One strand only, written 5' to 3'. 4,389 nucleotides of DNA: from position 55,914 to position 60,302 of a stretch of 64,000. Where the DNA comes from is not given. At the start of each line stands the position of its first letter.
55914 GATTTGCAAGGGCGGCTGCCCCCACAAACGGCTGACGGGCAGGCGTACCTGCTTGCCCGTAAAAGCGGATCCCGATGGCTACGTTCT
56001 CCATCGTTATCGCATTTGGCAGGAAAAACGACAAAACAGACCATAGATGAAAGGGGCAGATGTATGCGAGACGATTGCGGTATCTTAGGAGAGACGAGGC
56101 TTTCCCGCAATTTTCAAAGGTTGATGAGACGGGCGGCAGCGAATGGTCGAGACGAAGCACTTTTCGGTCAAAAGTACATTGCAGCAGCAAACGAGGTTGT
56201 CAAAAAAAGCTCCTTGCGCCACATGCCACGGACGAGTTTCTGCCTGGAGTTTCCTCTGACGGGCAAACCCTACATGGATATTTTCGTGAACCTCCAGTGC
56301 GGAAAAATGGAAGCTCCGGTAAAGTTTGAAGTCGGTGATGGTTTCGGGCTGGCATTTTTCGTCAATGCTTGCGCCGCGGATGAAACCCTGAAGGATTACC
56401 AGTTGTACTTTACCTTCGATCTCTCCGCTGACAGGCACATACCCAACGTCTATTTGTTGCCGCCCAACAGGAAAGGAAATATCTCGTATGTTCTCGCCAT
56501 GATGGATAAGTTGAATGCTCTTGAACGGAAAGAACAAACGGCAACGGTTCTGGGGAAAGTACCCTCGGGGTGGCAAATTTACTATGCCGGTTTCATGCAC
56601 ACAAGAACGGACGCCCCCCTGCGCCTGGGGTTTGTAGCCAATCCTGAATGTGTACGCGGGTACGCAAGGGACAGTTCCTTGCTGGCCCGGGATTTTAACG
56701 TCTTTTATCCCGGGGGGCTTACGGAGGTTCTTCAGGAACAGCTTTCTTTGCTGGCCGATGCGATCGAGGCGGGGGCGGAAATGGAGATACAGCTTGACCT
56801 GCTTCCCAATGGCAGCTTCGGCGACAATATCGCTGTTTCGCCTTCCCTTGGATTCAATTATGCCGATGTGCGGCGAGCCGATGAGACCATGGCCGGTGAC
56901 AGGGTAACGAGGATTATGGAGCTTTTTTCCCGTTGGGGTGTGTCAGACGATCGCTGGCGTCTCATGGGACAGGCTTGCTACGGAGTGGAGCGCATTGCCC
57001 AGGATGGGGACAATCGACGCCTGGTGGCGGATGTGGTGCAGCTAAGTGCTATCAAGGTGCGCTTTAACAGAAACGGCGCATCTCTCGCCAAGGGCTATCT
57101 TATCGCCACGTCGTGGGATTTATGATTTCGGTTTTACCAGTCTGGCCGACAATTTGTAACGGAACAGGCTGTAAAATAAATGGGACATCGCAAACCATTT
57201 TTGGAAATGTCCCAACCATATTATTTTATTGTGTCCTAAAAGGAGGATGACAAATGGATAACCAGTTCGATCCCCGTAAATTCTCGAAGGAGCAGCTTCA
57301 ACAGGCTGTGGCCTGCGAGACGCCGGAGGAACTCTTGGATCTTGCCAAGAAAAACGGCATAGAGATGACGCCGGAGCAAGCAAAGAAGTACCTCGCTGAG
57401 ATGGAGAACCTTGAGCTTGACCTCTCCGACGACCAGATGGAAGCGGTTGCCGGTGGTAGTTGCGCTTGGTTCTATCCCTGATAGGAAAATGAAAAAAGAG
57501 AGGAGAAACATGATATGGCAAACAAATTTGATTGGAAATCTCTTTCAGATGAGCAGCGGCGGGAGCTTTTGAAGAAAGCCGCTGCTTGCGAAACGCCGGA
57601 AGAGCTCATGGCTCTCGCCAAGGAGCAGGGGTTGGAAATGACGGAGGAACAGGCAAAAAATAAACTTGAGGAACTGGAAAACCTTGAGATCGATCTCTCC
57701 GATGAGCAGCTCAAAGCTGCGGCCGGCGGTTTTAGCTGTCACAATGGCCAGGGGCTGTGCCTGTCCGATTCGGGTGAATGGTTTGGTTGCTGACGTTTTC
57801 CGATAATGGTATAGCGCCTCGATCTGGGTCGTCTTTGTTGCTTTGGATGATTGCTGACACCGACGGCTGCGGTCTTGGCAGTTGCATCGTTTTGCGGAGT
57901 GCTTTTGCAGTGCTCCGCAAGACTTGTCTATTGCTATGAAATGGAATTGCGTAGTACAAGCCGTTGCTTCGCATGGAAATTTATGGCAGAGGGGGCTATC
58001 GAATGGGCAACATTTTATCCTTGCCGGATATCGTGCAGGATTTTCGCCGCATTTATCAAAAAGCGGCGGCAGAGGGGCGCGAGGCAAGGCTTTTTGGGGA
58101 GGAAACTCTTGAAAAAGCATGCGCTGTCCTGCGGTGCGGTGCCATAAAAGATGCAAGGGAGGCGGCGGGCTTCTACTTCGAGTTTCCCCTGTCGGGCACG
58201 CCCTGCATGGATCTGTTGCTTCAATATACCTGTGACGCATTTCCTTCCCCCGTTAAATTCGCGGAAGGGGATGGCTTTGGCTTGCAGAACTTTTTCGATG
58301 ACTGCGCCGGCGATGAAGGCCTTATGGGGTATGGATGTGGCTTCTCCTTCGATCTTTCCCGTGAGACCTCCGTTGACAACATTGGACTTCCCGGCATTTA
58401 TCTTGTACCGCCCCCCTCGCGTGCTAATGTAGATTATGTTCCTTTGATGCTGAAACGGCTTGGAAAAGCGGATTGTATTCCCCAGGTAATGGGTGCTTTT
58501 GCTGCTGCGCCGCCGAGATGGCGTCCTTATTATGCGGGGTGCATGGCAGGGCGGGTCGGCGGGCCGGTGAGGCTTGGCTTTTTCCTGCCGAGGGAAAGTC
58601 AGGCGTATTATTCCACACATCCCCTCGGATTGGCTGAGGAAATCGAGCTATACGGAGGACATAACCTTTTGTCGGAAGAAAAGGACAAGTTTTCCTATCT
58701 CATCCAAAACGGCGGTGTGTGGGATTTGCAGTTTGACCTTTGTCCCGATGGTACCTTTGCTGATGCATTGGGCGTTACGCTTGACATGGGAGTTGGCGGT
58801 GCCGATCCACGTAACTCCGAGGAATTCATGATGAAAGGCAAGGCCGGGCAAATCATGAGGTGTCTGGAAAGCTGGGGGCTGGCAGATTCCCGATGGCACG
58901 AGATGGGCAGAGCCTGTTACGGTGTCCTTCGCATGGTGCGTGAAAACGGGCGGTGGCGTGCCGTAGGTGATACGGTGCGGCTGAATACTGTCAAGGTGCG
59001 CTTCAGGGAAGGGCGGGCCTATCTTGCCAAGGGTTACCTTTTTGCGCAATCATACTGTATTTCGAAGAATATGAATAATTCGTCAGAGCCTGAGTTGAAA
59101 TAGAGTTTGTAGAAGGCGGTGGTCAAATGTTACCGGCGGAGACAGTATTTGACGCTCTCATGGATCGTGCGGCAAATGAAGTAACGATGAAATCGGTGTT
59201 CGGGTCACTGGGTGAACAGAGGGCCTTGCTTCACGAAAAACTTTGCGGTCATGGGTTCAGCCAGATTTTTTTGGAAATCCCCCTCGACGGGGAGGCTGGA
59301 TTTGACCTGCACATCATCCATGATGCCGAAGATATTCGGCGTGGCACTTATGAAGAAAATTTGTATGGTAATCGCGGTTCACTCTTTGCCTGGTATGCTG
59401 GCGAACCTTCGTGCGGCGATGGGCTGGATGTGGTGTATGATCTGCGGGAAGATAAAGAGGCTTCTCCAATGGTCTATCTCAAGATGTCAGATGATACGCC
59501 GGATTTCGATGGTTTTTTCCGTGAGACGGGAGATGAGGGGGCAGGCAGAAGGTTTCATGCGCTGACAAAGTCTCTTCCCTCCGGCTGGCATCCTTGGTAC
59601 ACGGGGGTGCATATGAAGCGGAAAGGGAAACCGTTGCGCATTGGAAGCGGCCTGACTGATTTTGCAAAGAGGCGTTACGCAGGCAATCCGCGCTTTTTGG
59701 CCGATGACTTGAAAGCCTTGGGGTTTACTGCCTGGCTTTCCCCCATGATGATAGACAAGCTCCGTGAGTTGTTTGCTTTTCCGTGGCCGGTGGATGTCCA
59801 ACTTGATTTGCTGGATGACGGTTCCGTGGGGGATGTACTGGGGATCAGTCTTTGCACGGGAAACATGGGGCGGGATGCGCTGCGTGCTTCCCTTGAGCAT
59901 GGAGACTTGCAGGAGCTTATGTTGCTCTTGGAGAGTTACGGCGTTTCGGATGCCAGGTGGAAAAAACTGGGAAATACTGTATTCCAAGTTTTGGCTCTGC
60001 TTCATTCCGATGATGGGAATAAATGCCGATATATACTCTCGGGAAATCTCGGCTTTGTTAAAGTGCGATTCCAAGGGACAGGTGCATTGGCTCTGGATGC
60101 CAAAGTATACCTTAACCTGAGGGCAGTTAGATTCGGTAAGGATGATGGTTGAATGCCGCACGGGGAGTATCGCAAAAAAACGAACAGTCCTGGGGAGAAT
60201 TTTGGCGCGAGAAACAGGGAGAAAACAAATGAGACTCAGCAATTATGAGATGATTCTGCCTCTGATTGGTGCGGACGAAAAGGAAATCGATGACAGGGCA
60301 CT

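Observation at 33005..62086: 29-kb RiPP supercluster: 12 Nif11-like/GG-leader precursors, 4 rSAM-SPASM enzymes, NHLM-type exporter and embedded regulators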

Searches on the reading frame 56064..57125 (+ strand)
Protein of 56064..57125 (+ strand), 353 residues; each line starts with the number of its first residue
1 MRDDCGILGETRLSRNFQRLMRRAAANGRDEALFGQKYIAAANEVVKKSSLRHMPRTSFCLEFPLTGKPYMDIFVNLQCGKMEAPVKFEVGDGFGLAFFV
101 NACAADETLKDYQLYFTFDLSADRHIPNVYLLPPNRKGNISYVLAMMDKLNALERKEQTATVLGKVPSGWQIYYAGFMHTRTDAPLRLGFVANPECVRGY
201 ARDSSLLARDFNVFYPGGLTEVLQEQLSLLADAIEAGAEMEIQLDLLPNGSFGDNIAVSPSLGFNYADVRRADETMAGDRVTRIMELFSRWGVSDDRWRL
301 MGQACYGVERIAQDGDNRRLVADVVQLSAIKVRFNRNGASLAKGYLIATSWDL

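Call 7: search_protein_families(library=pfam, proteins=[window:56064-57125:+], max_evalue=0.01)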
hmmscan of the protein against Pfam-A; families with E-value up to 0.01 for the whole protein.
window:56064-57125:+ (353 aa): 0 families

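Call 8: search_protein_families(library=ncbifam, proteins=[window:56064-57125:+], max_evalue=0.01)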
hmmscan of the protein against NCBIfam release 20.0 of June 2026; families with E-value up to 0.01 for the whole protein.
window:56064-57125:+ (353 aa): 0 families

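Call 73: search_protein_families(library=pfam, proteins=[window:56064-57125:+], max_evalue=10)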
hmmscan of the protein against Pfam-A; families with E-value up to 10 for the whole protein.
window:56064-57125:+ (353 aa): 1 family
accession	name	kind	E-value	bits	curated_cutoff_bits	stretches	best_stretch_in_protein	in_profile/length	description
PF20271.3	CATASP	-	0.51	10.7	29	1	284-337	5-59/86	CATRA-Associated Small Protein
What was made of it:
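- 56064..57125 (+): U1: ABBA/PT-barrel prenyltransferase-like enzyme (353 aa). No Pfam or NCBIfam hit (calls 7, 8, 73).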

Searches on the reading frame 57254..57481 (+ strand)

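Call 9: search_protein_families(library=ncbifam, proteins=[window:57254-57481:+], max_evalue=1)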
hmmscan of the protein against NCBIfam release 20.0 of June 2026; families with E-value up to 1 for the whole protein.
window:57254-57481:+ (75 aa): 4 families
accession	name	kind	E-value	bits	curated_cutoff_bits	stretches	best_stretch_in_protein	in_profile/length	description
TIGR03798.1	leader_Nif11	subfamily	1.2e-07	31.9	32.3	1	14-68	18-68/68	Nif11-like leader peptide family RiPP precursor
NF038167.1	cyan_ocin_like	subfamily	0.004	17.3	32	1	52-69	6-23/72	CTB family bacteriocin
NF038153.1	lant_leader_L1a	domain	0.028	14.6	22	1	57-68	21-32/32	class I lanthipeptide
TIGR03793.1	leader_NHLP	domain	0.059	13.2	50.9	1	37-68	48-77/77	NHLP leader peptide family RiPP precursor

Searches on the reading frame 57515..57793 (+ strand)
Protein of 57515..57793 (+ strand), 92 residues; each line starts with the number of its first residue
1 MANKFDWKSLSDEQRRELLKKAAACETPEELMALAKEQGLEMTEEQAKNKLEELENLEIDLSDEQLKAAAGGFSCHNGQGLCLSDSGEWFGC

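Call 9: search_protein_families(library=ncbifam, proteins=[window:57515-57793:+], max_evalue=1)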
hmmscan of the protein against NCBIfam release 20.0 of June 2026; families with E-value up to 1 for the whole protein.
window:57515-57793:+ (92 aa): 5 families
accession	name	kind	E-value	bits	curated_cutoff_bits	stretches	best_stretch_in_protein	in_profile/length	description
TIGR03798.1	leader_Nif11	subfamily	3.6e-07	30.3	32.3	1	17-72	18-68/68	Nif11-like leader peptide family RiPP precursor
TIGR02664.1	nitr_red_assoc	subfamily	0.015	15.9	110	1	6-55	34-80/145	nitrate reductase maturation protein NarM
NF038167.1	cyan_ocin_like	subfamily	0.022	14.9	32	1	53-73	4-23/72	CTB family bacteriocin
NF047873.1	ZrgA_Zn_trans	equivalog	0.083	12.5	185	1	5-60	55-110/213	zinc uptake protein ZrgA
TIGR04149.1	GG_sam_targ_CFB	domain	0.43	10.5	25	1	50-78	8-38/43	TIGR04149 family rSAM-modified RiPP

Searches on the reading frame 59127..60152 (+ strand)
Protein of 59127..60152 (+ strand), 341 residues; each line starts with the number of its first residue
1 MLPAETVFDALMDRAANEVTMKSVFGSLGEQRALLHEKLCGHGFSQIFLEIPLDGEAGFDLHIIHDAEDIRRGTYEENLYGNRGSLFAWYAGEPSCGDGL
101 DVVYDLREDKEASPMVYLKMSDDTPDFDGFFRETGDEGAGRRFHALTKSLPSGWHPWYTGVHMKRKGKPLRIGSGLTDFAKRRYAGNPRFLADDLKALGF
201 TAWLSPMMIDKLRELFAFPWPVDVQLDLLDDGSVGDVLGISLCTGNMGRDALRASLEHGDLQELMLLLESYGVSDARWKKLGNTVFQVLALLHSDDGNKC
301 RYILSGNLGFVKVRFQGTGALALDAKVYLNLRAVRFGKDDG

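Call 7: search_protein_families(library=pfam, proteins=[window:59127-60152:+], max_evalue=0.01)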
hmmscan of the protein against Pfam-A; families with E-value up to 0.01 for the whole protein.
window:59127-60152:+ (341 aa): 0 families

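Call 8: search_protein_families(library=ncbifam, proteins=[window:59127-60152:+], max_evalue=0.01)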
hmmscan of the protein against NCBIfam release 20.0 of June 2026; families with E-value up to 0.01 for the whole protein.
window:59127-60152:+ (341 aa): 0 families

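Call 73: search_protein_families(library=pfam, proteins=[window:59127-60152:+], max_evalue=10)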
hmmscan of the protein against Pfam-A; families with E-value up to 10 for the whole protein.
window:59127-60152:+ (341 aa): 0 families

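Call 79: find_homologous_proteins(query=window:59127-60152:+, max_evalue=0.001)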
Query window:59127-60152:+ (341 aa): 24 proteins with E <= 0.001 among 4583 candidates.
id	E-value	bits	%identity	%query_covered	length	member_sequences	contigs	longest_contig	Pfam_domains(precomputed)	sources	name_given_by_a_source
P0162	1.2e-227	773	99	100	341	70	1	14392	-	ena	-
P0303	3.9e-122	426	60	98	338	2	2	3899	-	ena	-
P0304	5.8e-117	409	56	97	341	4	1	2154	-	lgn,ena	-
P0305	6.7e-117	408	54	100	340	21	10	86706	-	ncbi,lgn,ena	-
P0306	9.6e-117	408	57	97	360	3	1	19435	-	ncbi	-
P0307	1.2e-116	407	55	98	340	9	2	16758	-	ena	-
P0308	1.8e-111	391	54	97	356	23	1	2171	-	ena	-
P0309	2.8e-109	383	53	98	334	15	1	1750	-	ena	-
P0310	2.4e-107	377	54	98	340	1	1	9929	-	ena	-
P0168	9.1e-107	375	53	99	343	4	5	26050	-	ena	-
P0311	8.1e-106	372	54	98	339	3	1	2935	-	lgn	-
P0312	1.5e-105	371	52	98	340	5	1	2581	-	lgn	-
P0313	1.1e-104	368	52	97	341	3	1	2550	-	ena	-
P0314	1.6e-104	368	52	98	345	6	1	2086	-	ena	-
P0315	2.6e-103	364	53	98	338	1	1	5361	-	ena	-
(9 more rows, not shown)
